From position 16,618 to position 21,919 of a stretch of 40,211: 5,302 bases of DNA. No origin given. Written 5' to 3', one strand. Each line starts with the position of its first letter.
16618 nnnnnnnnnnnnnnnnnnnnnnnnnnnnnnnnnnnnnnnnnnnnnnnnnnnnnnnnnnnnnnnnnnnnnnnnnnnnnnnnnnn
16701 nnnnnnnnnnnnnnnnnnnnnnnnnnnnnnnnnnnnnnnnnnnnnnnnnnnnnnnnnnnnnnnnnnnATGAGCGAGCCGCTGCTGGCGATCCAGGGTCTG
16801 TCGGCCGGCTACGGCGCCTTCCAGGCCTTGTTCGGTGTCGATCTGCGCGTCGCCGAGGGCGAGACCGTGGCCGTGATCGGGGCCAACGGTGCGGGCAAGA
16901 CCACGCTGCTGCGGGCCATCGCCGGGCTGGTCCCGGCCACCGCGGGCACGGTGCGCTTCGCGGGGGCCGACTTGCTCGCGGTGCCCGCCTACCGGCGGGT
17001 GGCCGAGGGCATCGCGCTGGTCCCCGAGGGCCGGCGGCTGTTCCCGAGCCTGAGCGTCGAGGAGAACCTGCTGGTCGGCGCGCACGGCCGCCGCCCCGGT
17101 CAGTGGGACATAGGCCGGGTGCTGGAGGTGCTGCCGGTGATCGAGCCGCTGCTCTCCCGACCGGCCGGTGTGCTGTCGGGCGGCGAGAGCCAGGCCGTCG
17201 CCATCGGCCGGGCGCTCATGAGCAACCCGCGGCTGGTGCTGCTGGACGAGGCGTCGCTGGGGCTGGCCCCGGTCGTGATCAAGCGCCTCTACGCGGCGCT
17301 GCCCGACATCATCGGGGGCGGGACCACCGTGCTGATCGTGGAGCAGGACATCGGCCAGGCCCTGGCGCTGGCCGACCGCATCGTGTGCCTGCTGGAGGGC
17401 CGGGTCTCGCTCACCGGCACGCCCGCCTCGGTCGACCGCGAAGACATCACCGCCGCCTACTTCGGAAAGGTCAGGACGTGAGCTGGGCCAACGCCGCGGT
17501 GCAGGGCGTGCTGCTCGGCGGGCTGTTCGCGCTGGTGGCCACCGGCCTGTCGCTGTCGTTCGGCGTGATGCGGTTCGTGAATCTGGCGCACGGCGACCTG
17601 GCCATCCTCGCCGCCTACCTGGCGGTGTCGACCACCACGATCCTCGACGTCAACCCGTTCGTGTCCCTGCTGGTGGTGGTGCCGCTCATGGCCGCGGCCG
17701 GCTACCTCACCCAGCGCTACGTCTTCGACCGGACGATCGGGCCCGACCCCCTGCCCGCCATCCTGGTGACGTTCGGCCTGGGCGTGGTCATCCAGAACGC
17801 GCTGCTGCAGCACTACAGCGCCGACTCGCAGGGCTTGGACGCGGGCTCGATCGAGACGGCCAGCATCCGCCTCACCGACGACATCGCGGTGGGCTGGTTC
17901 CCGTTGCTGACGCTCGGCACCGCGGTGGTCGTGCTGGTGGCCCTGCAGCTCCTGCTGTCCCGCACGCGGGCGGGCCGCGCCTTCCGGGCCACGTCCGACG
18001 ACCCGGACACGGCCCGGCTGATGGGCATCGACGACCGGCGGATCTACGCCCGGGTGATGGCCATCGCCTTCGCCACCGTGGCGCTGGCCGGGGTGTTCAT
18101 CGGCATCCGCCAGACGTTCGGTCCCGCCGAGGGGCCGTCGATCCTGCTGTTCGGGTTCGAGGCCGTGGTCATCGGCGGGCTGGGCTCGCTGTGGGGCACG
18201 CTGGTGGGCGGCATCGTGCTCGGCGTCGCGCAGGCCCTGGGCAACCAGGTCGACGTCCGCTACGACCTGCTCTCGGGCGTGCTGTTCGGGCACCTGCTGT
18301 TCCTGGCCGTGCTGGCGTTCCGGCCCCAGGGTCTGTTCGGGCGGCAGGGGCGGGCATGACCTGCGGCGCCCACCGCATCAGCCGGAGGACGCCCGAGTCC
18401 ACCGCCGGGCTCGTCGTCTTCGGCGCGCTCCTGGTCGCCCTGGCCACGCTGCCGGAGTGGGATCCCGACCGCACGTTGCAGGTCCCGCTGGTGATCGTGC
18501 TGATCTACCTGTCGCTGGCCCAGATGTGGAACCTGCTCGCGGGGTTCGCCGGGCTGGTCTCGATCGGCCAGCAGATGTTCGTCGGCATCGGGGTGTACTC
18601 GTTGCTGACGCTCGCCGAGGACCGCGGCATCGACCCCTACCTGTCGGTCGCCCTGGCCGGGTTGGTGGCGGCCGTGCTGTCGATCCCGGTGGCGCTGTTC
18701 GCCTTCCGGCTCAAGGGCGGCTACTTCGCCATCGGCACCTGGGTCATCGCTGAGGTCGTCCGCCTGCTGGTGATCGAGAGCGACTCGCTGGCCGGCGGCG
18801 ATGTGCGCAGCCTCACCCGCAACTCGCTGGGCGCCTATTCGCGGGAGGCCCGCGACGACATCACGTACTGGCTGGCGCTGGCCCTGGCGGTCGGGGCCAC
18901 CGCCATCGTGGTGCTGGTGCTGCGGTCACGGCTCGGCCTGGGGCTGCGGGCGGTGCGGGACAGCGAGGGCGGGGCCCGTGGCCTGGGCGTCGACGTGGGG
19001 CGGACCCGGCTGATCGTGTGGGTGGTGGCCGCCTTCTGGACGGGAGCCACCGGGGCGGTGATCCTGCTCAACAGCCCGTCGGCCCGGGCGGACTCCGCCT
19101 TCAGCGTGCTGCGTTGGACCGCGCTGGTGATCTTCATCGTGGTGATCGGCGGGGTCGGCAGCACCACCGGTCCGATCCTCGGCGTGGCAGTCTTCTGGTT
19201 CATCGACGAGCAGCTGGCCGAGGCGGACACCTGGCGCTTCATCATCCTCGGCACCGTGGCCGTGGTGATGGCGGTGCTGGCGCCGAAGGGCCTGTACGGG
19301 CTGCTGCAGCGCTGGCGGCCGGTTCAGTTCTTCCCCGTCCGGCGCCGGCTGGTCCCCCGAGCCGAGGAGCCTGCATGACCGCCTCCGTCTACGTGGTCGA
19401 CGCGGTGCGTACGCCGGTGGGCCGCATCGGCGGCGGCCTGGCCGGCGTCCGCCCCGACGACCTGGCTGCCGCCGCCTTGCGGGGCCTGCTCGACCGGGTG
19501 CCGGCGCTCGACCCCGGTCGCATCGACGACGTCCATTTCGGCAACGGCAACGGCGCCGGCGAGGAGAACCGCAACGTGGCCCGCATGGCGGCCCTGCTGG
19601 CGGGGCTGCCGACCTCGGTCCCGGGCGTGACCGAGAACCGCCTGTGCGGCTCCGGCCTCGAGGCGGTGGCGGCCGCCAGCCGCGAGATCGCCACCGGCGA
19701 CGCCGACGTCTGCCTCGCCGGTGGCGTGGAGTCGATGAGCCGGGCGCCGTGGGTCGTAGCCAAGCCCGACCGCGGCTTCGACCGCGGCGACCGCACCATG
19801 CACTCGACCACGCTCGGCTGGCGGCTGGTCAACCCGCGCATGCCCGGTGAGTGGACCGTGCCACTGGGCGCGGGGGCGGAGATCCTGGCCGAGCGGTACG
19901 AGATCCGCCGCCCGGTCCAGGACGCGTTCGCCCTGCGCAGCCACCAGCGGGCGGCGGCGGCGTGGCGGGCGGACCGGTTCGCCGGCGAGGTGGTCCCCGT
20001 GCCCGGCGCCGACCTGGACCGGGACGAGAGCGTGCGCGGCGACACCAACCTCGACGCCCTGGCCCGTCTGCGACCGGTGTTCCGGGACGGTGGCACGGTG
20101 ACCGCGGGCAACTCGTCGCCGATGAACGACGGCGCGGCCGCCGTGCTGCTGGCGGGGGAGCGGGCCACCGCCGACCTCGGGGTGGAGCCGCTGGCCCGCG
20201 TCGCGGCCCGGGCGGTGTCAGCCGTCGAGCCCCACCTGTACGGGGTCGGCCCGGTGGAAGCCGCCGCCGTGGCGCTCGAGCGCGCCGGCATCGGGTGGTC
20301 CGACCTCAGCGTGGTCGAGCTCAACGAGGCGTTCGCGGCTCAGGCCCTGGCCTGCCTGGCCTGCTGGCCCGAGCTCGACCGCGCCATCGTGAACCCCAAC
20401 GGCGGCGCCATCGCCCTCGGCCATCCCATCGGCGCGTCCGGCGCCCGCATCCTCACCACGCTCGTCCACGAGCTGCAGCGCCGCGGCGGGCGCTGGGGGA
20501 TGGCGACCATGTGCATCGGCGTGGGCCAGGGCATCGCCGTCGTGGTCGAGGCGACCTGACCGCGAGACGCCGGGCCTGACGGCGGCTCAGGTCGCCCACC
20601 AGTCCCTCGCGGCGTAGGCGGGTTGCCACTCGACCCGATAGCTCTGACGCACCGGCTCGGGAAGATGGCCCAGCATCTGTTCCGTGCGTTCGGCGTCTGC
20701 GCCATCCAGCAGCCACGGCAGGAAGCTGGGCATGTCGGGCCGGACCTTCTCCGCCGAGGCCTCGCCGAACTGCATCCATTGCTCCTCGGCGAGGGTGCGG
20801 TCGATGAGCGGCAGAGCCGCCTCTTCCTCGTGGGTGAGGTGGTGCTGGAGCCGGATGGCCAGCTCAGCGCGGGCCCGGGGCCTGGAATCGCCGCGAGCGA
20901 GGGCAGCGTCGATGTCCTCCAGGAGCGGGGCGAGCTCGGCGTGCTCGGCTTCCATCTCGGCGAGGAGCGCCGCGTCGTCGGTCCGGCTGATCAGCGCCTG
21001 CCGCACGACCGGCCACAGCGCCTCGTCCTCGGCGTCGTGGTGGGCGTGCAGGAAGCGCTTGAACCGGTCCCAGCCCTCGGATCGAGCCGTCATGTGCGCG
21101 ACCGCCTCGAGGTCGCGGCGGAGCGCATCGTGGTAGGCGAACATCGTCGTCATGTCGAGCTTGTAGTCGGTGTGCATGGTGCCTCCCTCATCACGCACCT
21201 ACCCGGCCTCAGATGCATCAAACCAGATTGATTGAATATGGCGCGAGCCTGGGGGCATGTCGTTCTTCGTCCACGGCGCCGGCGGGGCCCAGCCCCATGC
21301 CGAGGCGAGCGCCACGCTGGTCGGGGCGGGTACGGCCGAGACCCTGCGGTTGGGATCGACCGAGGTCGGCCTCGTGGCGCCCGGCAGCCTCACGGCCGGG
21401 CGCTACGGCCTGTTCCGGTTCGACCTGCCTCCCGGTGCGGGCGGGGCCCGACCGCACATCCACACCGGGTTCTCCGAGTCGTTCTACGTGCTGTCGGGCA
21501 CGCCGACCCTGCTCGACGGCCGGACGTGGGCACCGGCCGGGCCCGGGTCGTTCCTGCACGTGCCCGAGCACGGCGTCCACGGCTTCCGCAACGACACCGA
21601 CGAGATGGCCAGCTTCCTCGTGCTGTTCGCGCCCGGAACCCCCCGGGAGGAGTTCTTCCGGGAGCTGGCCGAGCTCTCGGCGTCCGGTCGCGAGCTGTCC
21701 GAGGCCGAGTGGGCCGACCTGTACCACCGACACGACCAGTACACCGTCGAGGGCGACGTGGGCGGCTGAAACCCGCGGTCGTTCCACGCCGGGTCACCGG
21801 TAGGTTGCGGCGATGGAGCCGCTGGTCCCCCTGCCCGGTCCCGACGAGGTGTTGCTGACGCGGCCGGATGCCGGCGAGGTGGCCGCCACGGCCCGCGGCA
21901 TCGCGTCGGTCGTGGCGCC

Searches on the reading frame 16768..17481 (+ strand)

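Call 60: search_protein_families(library=pfam, proteins=[window:16768-17481:+], max_evalue=0.0001)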
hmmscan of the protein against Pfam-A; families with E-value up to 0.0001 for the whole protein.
window:16768-17481:+ (237 aa): 3 families
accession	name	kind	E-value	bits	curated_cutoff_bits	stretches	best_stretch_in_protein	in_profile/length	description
PF00005.33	ABC_tran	-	8.3e-29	101.4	25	1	23-162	3-135/137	ABC transporter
PF13304.12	AAA_21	-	1.1e-06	29.4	27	0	35-54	3-22/304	AAA domain, putative AbiEii toxin, Type IV TA system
PF09818.15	ABC_ATPase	-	6.3e-05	22.6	23.2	0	101-161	122-183/283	P-loop domain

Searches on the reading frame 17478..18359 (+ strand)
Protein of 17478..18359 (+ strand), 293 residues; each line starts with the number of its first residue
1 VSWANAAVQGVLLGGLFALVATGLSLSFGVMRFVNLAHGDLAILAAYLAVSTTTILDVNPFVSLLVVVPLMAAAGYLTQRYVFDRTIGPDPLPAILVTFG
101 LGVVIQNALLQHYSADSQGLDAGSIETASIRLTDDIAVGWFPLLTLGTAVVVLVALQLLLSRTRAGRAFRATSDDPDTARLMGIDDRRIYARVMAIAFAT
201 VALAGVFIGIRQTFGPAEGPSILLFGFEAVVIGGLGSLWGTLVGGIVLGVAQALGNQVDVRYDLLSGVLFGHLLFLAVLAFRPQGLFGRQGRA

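Call 60: search_protein_families(library=pfam, proteins=[window:17478-18359:+], max_evalue=0.0001)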
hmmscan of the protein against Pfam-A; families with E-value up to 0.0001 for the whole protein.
window:17478-18359:+ (293 aa): 1 family
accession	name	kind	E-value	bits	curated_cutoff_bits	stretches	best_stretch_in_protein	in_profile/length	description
PF02653.21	BPD_transp_2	-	7.4e-31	107.7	26.8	1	8-277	3-268/269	Branched-chain amino acid transport system / permease component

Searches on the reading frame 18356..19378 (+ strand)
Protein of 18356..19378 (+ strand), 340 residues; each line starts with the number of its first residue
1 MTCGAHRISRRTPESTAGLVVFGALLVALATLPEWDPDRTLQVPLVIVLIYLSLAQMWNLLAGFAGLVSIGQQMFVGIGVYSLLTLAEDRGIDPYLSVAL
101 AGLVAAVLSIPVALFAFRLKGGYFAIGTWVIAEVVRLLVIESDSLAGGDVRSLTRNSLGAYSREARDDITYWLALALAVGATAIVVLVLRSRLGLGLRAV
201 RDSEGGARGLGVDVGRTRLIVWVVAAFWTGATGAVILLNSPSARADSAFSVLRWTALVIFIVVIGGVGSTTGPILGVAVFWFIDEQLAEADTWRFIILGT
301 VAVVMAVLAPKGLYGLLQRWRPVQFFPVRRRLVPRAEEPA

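Call 60: search_protein_families(library=pfam, proteins=[window:18356-19378:+], max_evalue=0.0001)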
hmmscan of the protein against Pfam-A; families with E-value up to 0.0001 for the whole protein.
window:18356-19378:+ (340 aa): 1 family
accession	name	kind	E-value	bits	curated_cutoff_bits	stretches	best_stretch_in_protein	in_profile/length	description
PF02653.21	BPD_transp_2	-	1.8e-28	99.9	26.8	1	46-296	7-260/269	Branched-chain amino acid transport system / permease component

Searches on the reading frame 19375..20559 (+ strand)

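Call 60: search_protein_families(library=pfam, proteins=[window:19375-20559:+], max_evalue=0.0001)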
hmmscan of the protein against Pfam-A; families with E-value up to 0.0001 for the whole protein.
window:19375-20559:+ (394 aa): 3 families
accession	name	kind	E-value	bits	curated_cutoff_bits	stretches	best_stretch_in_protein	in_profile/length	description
PF00108.29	Thiolase_N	-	5.1e-71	239.5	26.4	1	5-262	1-259/260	Thiolase, N-terminal domain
PF02803.24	Thiolase_C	-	7.2e-42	142.4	27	1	271-392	2-122/123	Thiolase, C-terminal domain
PF00109.32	ketoacyl-synt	-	3.3e-06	27.4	20.8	1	91-123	174-206/252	Beta-ketoacyl synthase, N-terminal domain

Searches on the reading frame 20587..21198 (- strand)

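Call 61: search_protein_families(library=pfam, proteins=[window:20587-21198:-], max_evalue=0.0001)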
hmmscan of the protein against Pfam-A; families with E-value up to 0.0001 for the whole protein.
window:20587-21198:- (203 aa): 1 family
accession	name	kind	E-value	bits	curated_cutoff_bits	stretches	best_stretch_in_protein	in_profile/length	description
PF01814.28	Hemerythrin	-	3.3e-13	50.7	25.3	1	18-132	5-127/127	Hemerythrin HHE cation binding domain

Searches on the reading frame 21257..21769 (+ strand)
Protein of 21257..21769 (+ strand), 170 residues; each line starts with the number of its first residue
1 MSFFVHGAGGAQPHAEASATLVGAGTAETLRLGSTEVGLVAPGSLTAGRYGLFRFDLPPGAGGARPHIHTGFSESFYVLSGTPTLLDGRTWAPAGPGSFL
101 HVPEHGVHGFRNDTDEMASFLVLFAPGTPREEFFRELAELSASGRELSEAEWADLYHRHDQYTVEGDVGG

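Call 61: search_protein_families(library=pfam, proteins=[window:21257-21769:+], max_evalue=0.0001)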
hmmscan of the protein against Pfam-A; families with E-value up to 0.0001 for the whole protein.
window:21257-21769:+ (170 aa): 1 family
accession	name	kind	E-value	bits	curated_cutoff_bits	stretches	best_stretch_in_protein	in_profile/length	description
PF07883.17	Cupin_2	-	2.2e-14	53.4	27.2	1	54-124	2-70/70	Cupin domain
